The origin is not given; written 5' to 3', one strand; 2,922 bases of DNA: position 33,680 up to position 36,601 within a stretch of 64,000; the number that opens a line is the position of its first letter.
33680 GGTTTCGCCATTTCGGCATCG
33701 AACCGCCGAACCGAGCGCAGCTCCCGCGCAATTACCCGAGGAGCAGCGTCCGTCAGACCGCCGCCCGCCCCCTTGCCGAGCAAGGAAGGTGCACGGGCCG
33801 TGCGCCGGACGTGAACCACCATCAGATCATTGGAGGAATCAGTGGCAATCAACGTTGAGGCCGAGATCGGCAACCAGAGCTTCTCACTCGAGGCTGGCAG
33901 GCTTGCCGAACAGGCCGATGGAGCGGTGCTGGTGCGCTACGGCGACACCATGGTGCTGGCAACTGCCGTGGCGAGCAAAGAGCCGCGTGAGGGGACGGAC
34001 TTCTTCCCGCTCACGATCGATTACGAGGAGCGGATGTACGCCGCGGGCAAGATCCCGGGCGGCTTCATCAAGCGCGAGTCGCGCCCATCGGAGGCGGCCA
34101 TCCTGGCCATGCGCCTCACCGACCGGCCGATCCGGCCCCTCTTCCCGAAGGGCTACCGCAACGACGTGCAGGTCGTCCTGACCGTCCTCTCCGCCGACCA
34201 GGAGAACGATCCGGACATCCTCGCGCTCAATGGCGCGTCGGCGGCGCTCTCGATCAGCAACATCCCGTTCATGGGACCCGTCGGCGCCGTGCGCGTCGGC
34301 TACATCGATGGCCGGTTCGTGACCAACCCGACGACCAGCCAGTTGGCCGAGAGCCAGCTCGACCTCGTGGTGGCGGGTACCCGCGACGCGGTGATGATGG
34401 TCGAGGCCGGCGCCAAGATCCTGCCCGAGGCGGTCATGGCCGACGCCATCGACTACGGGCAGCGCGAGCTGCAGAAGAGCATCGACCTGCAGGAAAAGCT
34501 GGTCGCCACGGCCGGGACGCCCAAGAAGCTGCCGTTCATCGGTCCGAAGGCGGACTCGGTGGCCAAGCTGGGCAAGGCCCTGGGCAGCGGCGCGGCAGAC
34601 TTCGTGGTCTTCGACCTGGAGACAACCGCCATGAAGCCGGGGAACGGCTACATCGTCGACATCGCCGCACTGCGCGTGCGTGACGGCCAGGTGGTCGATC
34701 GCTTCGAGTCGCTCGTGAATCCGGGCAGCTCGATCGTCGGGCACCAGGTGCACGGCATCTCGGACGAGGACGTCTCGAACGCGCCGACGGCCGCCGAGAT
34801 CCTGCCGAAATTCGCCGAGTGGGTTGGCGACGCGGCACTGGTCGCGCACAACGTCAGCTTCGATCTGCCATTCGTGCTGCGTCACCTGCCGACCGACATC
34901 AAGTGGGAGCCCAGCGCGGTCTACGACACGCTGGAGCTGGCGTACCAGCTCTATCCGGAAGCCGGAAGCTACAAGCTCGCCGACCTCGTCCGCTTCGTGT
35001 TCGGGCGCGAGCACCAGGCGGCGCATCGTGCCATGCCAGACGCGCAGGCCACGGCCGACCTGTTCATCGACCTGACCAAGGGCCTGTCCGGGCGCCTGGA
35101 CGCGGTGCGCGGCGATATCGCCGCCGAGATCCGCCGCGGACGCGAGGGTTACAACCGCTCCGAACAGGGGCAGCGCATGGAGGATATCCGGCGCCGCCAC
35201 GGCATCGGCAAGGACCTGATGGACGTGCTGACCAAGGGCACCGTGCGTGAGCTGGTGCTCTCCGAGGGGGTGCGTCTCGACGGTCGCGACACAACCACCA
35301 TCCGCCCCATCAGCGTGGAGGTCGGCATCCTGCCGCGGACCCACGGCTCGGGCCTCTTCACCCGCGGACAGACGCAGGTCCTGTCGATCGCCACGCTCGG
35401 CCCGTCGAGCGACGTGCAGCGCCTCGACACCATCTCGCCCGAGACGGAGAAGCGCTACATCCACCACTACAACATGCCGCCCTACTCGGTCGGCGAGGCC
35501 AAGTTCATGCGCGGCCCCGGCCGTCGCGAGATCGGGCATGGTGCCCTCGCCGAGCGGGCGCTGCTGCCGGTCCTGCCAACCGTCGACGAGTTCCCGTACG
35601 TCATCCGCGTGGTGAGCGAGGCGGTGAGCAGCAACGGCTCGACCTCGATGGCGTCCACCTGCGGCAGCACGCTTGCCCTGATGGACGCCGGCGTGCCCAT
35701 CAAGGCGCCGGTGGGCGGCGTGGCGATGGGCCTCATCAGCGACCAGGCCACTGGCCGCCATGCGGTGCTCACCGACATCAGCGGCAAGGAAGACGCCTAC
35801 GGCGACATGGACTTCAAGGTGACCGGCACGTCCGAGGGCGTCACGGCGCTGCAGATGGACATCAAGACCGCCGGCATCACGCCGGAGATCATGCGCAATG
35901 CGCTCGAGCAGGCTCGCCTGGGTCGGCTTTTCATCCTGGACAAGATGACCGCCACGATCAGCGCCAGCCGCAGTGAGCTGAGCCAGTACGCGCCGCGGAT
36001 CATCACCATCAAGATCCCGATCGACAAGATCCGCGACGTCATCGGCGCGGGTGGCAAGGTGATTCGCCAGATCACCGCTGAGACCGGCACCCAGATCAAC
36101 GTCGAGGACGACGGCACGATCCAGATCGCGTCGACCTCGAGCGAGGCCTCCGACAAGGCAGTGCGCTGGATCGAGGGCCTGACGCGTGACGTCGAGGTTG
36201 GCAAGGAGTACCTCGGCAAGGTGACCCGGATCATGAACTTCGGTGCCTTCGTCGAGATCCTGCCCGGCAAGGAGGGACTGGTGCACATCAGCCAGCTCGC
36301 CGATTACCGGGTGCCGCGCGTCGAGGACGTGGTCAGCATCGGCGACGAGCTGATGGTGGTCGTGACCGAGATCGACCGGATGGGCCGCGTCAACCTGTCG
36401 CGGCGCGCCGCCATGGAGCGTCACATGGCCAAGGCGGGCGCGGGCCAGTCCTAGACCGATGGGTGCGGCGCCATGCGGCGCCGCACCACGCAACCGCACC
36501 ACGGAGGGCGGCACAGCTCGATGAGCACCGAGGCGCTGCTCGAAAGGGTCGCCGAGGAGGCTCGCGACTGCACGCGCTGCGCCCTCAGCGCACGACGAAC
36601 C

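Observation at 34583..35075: PNPase carrying an embedded, apparently catalytically complete DEDDh (DnaQ / RNase T / Orn-like) exonuclease domain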

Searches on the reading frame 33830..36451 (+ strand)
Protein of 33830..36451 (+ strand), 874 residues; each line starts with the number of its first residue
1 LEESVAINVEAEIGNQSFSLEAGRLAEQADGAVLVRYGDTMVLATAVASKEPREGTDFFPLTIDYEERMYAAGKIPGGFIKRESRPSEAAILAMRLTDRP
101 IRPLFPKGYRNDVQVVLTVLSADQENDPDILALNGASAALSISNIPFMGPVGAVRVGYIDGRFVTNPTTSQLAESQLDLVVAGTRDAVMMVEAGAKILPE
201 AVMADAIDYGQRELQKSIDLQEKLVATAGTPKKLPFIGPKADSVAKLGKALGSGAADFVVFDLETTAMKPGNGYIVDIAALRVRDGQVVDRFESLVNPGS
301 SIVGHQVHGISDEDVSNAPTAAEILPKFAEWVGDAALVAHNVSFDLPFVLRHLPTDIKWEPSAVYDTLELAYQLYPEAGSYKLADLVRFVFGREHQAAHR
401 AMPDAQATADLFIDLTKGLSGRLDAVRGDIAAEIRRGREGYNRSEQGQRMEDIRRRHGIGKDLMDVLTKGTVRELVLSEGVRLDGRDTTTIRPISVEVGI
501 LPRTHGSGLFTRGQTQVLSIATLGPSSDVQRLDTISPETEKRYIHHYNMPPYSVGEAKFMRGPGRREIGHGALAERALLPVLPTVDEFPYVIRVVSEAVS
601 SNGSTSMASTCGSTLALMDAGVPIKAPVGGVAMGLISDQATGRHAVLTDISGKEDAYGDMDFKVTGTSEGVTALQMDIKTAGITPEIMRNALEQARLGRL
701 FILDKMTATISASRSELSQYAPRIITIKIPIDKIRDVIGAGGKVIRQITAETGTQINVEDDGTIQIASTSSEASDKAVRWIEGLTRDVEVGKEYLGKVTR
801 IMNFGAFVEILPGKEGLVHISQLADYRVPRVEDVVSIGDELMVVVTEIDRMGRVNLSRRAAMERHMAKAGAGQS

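Call 3: search_protein_families(library=pfam, proteins=[window:33830-36451:+], max_evalue=0.01)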
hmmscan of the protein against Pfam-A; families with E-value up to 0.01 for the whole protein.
window:33830-36451:+ (874 aa): 5 families
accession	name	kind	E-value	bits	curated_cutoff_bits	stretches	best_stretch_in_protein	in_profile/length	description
PF01138.27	RNase_PH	-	6.6e-57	191.9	25.5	2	18-146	5-130/130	3' exoribonuclease family, domain 1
PF03725.20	RNase_PH_C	-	1.6e-27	95.7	20.8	2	149-212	1-66/67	3' exoribonuclease family, domain 2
PF00929.31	RNase_T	-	2e-26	93.9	24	1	259-412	1-164/164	Exonuclease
PF00575.29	S1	-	1e-18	67.9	22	1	788-859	2-74/74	S1 RNA binding domain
PF00013.35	KH_1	-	5e-11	42.6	21.5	1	725-782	2-65/66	KH domain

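Call 4: search_protein_families(library=ncbifam, proteins=[window:33830-36451:+], max_evalue=0.01)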
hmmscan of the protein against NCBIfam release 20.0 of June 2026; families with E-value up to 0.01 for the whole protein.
window:33830-36451:+ (874 aa): 66 families (the best 25 are shown)
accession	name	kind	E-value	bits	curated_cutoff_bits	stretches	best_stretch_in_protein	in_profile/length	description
TIGR03591.1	polynuc_phos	equivalog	1.1e-291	969.4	525.05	2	457-860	286-688/689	polyribonucleotide nucleotidyltransferase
NF008805.1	PRK11824.1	equivalog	3.2e-291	967.7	471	2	459-860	283-682/683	polyribonucleotide nucleotidyltransferase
TIGR02696.1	pppGpp_PNP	exception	1.4e-214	714.6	1106.75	2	464-856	319-718/720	guanosine pentaphosphate synthetase I/polyribonucleotide nucleotidyltransferase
NF005906.0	PRK07883.1-4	equivalog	1.3e-42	145.9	495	1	255-417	5-169/563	DEDD exonuclease domain-containing protein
NF005907.0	PRK07883.1-5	equivalog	2.4e-37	128.6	454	1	243-425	17-197/584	DEDD exonuclease domain-containing protein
NF005981.0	PRK08074.1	equivalog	7e-36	123.6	789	1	257-419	4-169/931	ATP-dependent DNA helicase DinG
NF001688.0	PRK00448.1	equivalog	9.2e-36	122.9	873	1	256-420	423-589/1445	PolC-type DNA polymerase III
TIGR02065.1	ECX1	equivalog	3.2e-35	121.5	318.7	2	475-698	2-214/230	exosome complex exonuclease Rrp41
TIGR01407.1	dinG_rel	hypoth_equivalog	4.3e-34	117.9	547.7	1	258-417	2-163/889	putative DnaQ family exonuclease/DinG family helicase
NF005905.0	PRK07883.1-3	equivalog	5.2e-34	117.8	508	1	257-416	25-188/581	DEDD exonuclease domain-containing protein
TIGR01405.1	polC_Gram_pos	equivalog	3.1e-33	114.6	1043.45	1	255-420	188-355/1211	DNA polymerase III subunit alpha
NF005289.0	PRK06807.1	equivalog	2e-31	109.4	335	1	256-415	8-168/313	3'-5' exonuclease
NF005904.0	PRK07883.1-2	equivalog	5.7e-30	104.1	969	1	242-421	16-199/584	DEDD exonuclease domain-containing protein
NF005903.0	PRK07883.1-1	equivalog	4.5e-25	88.2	1038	1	251-415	35-209/642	DEDD exonuclease domain-containing protein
NF006316.0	PRK08517.1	equivalog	2.7e-24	85.9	247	1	257-413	71-227/270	3'-5' exonuclease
TIGR00573.1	dnaq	subfamily_domain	3e-22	79.2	71.5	1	257-418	8-176/217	exonuclease, DNA polymerase III, epsilon subunit family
TIGR01406.1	dnaQ_proteo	equivalog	3.2e-22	79.3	222.7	1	259-421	3-174/231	DNA polymerase III subunit epsilon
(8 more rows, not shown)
